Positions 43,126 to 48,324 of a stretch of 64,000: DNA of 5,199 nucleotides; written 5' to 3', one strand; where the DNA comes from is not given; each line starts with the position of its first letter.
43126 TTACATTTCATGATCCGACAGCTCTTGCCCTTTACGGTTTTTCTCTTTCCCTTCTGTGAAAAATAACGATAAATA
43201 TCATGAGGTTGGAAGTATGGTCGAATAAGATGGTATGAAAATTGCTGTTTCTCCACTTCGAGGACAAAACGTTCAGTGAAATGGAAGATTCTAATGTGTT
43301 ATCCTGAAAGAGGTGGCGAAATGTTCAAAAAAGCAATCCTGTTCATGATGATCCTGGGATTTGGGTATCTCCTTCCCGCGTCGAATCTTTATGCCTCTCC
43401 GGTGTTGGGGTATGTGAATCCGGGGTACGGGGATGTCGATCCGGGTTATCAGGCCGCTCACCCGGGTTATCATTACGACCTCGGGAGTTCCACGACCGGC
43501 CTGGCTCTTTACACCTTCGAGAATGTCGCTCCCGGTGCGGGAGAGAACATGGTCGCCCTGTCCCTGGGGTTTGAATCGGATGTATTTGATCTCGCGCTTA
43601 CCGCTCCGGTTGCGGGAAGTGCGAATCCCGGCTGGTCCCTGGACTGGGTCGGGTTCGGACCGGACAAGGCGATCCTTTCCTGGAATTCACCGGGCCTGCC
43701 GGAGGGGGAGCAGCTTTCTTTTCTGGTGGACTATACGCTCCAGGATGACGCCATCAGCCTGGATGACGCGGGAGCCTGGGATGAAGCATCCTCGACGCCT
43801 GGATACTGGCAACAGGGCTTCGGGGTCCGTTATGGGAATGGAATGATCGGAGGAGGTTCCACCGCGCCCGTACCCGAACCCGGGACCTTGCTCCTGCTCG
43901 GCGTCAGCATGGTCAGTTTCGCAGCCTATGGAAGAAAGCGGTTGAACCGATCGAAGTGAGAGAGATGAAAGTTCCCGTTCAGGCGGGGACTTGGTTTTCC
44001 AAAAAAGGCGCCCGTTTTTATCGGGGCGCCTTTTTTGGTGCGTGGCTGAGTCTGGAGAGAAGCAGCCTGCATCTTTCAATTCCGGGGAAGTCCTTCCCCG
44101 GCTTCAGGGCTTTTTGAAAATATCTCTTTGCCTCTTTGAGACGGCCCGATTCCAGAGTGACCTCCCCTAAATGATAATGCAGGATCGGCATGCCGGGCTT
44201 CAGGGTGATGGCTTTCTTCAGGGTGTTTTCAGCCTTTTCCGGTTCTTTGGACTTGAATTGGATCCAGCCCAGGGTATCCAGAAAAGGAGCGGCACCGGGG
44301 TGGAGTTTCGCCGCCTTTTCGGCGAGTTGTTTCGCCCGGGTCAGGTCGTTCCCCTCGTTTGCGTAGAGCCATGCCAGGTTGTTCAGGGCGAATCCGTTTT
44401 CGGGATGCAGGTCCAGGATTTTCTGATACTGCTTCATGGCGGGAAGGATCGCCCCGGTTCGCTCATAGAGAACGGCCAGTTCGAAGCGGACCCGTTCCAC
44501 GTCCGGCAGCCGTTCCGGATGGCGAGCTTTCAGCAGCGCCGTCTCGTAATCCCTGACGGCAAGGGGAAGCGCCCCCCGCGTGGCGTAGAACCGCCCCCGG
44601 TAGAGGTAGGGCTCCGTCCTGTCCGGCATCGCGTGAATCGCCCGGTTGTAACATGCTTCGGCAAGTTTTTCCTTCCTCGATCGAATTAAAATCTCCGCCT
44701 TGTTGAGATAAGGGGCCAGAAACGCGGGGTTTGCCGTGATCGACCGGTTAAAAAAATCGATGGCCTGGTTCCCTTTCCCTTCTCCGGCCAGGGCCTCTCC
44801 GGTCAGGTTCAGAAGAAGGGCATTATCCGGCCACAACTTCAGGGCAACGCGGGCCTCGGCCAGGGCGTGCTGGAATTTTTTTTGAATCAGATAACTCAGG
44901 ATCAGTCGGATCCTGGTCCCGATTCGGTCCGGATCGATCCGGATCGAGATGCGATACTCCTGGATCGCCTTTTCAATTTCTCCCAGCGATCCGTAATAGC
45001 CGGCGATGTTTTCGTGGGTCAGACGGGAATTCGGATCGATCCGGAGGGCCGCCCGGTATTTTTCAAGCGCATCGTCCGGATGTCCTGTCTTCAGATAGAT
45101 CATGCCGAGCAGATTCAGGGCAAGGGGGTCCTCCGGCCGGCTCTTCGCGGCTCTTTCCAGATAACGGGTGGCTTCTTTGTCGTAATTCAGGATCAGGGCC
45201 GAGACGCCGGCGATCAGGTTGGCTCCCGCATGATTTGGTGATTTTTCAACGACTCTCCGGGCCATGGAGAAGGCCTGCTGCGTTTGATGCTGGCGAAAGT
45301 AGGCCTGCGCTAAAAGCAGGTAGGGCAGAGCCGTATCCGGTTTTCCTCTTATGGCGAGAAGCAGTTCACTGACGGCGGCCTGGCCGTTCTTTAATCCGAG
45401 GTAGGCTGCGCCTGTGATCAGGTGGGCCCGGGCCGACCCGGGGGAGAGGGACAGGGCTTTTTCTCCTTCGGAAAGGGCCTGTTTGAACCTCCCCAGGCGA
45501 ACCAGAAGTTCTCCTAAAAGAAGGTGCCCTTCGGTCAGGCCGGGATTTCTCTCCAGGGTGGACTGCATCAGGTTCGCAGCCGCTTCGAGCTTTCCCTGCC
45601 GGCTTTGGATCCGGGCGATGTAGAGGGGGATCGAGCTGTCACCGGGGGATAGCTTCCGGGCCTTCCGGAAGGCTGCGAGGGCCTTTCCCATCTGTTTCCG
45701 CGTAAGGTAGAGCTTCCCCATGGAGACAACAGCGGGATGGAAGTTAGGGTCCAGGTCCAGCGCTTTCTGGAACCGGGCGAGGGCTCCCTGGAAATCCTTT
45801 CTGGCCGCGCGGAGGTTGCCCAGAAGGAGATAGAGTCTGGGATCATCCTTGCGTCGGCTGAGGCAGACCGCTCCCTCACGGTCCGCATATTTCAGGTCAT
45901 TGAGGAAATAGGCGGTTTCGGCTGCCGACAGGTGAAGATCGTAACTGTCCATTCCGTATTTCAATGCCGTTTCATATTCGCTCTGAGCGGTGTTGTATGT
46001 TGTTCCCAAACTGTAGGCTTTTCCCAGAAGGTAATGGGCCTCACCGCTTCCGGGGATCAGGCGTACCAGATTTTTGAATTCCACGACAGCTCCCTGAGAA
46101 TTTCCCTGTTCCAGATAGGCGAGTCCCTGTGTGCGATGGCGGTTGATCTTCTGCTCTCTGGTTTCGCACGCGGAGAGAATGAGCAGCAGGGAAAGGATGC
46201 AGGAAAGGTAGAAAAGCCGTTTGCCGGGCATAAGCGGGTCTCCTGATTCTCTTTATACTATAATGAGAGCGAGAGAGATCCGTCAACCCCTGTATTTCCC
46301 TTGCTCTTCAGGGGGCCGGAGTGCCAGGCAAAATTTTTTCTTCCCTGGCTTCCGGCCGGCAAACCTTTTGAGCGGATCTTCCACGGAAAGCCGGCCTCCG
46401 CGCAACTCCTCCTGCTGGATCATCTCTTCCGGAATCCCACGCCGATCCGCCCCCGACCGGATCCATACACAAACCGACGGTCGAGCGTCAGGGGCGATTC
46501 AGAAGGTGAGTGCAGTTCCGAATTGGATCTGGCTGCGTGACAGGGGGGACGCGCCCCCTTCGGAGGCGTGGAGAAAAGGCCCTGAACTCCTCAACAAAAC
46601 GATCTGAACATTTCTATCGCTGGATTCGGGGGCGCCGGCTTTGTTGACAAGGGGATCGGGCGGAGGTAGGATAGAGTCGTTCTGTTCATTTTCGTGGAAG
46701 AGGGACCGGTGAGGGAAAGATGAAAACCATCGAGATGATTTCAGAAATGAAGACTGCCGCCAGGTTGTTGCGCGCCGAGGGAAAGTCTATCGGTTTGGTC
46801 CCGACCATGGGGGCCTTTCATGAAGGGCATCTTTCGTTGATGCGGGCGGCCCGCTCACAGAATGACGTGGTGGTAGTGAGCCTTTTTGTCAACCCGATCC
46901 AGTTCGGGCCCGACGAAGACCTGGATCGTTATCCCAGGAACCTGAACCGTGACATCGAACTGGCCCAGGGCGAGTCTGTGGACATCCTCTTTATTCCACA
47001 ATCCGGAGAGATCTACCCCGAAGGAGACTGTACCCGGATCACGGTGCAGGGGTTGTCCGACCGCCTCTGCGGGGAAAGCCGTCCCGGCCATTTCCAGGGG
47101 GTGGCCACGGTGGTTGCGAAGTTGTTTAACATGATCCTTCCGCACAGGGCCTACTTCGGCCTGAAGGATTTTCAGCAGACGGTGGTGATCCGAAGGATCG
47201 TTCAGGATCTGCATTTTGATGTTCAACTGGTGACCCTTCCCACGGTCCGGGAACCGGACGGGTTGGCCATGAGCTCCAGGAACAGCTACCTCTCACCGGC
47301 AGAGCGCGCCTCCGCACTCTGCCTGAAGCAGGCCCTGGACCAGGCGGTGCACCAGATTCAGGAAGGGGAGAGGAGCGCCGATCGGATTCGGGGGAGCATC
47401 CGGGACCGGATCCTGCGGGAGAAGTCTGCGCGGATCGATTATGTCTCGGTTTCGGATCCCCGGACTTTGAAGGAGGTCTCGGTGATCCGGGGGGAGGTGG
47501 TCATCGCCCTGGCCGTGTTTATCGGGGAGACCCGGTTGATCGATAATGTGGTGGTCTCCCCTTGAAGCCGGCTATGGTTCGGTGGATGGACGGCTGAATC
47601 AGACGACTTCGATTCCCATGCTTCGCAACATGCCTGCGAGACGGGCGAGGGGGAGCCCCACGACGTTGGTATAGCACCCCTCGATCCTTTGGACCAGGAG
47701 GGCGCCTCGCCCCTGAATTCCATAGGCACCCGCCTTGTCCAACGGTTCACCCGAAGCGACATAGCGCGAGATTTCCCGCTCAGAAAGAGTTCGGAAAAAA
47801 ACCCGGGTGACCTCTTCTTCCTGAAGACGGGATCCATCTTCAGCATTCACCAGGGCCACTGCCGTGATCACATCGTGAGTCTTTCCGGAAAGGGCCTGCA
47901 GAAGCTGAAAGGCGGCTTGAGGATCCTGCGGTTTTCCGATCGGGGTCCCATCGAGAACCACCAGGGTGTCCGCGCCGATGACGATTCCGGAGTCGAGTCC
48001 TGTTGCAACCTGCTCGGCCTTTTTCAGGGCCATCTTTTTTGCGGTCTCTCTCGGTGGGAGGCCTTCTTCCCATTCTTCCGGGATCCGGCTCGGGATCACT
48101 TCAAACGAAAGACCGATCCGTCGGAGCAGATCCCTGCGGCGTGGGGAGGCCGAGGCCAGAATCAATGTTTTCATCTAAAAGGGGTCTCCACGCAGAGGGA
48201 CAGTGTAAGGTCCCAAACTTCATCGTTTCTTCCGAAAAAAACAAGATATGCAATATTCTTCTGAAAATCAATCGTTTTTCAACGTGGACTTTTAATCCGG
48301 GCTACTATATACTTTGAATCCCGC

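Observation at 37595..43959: Orphan CheR translationally coupled to a giant MEDS-domain histidine kinase, with a sigma-54 activator and a PEP-CTERM protein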

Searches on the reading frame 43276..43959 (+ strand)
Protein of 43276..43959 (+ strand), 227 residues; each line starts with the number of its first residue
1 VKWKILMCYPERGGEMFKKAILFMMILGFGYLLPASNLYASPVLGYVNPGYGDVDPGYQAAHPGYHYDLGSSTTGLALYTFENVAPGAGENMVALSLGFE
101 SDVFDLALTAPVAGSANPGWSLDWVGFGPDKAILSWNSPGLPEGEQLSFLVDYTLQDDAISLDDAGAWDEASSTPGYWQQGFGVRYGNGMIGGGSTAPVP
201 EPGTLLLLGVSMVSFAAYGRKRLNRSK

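Call 7: search_protein_families(library=pfam, proteins=[window:43276-43959:+], max_evalue=0.1)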
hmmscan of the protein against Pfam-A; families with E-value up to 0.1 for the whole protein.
window:43276-43959:+ (227 aa): 1 family
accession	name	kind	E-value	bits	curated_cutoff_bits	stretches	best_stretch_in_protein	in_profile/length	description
PF07589.16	PEP-CTERM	-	2.5e-05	24.6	20.7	1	198-221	1-24/24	PEP-CTERM motif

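Call 8: search_protein_families(library=ncbifam, proteins=[window:43276-43959:+], max_evalue=0.1)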
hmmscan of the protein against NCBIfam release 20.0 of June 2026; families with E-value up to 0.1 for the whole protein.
window:43276-43959:+ (227 aa): 8 families
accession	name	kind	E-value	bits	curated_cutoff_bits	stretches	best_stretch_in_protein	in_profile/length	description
NF033554.9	floc_PepA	equivalog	0.00032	20.6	80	1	172-222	212-260/261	flocculation-associated PEP-CTERM protein PepA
NF038125.1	PEP_CTERM_THxN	subfamily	0.00049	19.8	85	1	197-222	222-246/246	THxN family PEP-CTERM protein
TIGR02595.1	PEP_CTERM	domain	0.00065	20.4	16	1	199-222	1-23/24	PEP-CTERM sorting domain-containing protein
NF041538.1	PEP_EDSA_1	subfamily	0.0024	17.6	100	1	197-222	283-307/307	EDSAP-1 family PEP-CTERM protein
NF033947.0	PEP-cistern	hypoth_equivalog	0.0094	15.7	60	1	184-220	158-194/195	cistern family PEP-CTERM protein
NF041927.1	Xrt_dep_XDP1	equivalog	0.016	15.2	125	1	197-222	217-242/242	exosortase-dependent surface protein XDP1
NF038129.1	PEP_NF038129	equivalog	0.023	14.5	65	1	165-222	138-194/194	NF038129 family PEP-CTERM protein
NF038126.1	PEP_CTERM_FxDxF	subfamily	0.037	14.3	50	1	185-220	132-165/165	FxDxF family PEP-CTERM protein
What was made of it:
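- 43321..43959 (+): PEP-CTERM surface-protein gene (212 aa, signal peptide, C-terminal VPEPGT-TM-RKR). PF07589 and TIGR02595 (calls 7, 8).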

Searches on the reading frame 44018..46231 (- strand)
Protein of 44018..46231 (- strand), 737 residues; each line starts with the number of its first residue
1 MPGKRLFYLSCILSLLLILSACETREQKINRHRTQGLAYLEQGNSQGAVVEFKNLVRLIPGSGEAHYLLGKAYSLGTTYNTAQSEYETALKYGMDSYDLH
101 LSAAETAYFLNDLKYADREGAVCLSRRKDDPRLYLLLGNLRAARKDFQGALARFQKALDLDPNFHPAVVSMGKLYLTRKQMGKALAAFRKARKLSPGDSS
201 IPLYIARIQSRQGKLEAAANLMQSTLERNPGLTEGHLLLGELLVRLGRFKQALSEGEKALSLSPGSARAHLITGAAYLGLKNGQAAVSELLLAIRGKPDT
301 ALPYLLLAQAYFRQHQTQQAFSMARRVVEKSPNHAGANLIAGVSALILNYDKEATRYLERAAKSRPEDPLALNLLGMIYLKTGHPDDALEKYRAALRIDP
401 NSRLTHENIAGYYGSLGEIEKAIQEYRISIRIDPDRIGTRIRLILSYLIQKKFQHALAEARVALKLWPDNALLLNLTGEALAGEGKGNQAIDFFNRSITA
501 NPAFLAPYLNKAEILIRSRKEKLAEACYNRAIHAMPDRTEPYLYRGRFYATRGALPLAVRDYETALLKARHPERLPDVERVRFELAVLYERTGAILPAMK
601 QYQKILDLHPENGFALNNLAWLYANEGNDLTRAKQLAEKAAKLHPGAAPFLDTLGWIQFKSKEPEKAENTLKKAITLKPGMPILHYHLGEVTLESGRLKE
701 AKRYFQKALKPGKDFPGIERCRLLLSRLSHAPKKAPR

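Call 12: search_protein_families(library=pfam, proteins=[window:44018-46231:-], max_evalue=0.001)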
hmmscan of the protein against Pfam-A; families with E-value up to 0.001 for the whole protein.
window:44018-46231:- (737 aa): 32 families (the best 25 are shown)
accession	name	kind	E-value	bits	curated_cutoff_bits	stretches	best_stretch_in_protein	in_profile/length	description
PF07719.23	TPR_2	-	6.4e-60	194.8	27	2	370-401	2-33/34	Tetratricopeptide repeat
PF13432.12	TPR_16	-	3e-49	165.4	32.7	4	353-402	15-64/65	Tetratricopeptide repeat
PF14559.12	TPR_19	-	8.7e-48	161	25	6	178-240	4-66/68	Tetratricopeptide repeat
PF13181.12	TPR_8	-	1.4e-42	140.7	25.7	0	371-401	3-33/34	Tetratricopeptide repeat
PF13428.12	TPR_14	-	3.4e-42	139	23.5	0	372-408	4-40/44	Tetratricopeptide repeat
PF00515.34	TPR_1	-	4.4e-42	140.7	27.8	1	370-401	2-33/34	Tetratricopeptide repeat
PF13431.12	TPR_17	-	2.5e-37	124.4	24.4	1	602-634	2-33/34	Tetratricopeptide repeat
PF13414.12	TPR_11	-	4e-34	116.5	26.8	1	36-73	1-38/42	TPR repeat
PF13424.12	TPR_12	-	1.3e-32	112.3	30.1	0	371-430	5-72/77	Tetratricopeptide repeat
PF13371.12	TPR_9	-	1.6e-25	89.3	35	1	513-582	3-69/73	Tetratricopeptide repeat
PF23914.1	TPR_CcmH_CycH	-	2.6e-22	79.8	42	0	171-230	56-118/158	Cytochrome c-type biogenesis protein H TPR domain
PF13174.12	TPR_6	-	5.3e-22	77.4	26.3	0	304-334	3-33/33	Tetratricopeptide repeat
PF12895.13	ANAPC3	-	5.5e-20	71.9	27.2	1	304-360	26-81/82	Anaphase-promoting complex, cyclosome, subunit 3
PF25063.1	ARM_TT21_C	-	5.5e-16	59.5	35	1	142-263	32-159/209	Tetratricopeptide repeat protein 21 C-terminal ARM domain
PF13176.12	TPR_7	-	2.7e-14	52.4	27.9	0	371-403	1-35/36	Tetratricopeptide repeat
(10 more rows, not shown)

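Call 13: search_protein_families(library=ncbifam, proteins=[window:44018-46231:-], max_evalue=0.001)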
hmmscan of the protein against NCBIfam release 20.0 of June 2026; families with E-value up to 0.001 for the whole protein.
window:44018-46231:- (737 aa): 39 families (the best 25 are shown)
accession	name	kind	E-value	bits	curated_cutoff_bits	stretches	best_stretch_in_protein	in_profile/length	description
TIGR02917.1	PEP_TPR_lipo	equivalog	6.6e-102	341.9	312.2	4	576-709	767-898/899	XrtA/PEP-CTERM system TPR-repeat protein PrsT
NF040959.1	MamA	equivalog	8.1e-55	185.4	200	5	305-425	75-195/204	magnetosome protein MamA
TIGR02521.1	type_IV_pilW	equivalog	2.4e-54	184.3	154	5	549-707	41-194/234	type IV pilus biogenesis/stability protein PilW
NF033762.1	social_mot_Tgl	equivalog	3.1e-35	121.7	225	4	598-707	85-195/252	social motility TPR repeat lipoprotein Tgl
NF033920.0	C39_PA2778_fam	equivalog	3.4e-32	111.8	150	2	451-534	170-253/255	PA2778 family cysteine peptidase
TIGR02552.1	LcrH_SycD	equivalog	2.1e-26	92.2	104.8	2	21-131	10-120/136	SycD/LcrH family type III secretion system chaperone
NF033758.1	gliding_GltE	equivalog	1.1e-24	87.2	225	3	150-401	71-322/411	adventurous gliding motility TPR repeat lipoprotein GltE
TIGR00990.1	3a0801s09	subfamily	8.8e-24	84.1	757.25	3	319-526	315-527/615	mitochondrial import receptor subunit TOM70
NF052415.1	T3SS_chap_SctY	equivalog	3e-22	79.1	70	1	615-709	8-104/106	type III secretion apparatus assembly chaperone SctY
NF047507.1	TPR_BatC_Lepto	exception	7.6e-22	77.8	175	0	77-167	38-132/214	TPR repeat-containing protein BatC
TIGR00540.1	TPR_hemY_coli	hypoth_equivalog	2.8e-21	75.7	142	3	575-708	253-385/385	heme biosynthesis-associated TPR protein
NF008757.0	PRK11788.1-5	equivalog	6.4e-20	71.7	363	2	546-711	76-243/388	lipopolysaccharide assembly protein LapB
TIGR02795.1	tol_pal_ybgF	equivalog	2.5e-18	66.8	90.1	0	35-91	8-67/119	tol-pal system protein YbgF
NF008520.0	PRK11447.1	equivalog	4.8e-17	61.1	858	1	31-177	271-431/1157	cellulose synthase complex outer membrane protein BcsC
NF047371.1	FlcA_CTERM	equivalog_domain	1.3e-16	60.2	300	2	524-710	332-535/646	periplasmic flagellar collar protein FlcA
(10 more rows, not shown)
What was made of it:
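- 44018..46231 (-): prsT: XrtA/PEP-CTERM system TPR protein. TIGR02917 341.9 bits against a cut-off of 312.2 (call 13).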

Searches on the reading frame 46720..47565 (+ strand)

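Call 12: search_protein_families(library=pfam, proteins=[window:46720-47565:+], max_evalue=0.001)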
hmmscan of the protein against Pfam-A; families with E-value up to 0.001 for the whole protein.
window:46720-47565:+ (281 aa): 1 family
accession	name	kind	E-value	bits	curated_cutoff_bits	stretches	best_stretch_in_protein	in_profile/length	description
PF02569.21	Pantoate_ligase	-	4.5e-106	354.3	20.7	1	3-278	2-268/268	Pantoate-beta-alanine ligase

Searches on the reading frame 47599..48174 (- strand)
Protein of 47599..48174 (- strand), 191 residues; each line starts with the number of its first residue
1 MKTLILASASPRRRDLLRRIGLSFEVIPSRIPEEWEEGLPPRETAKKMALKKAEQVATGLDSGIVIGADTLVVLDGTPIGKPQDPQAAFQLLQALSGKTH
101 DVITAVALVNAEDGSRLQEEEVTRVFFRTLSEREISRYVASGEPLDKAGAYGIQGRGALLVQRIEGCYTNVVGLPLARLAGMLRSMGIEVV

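Call 12: search_protein_families(library=pfam, proteins=[window:47599-48174:-], max_evalue=0.001)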
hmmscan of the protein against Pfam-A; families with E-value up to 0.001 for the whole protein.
window:47599-48174:- (191 aa): 1 family
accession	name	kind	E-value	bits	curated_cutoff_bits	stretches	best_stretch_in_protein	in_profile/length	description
PF02545.19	Maf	-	1.6e-64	217.4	27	1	4-185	2-186/187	Maf-like protein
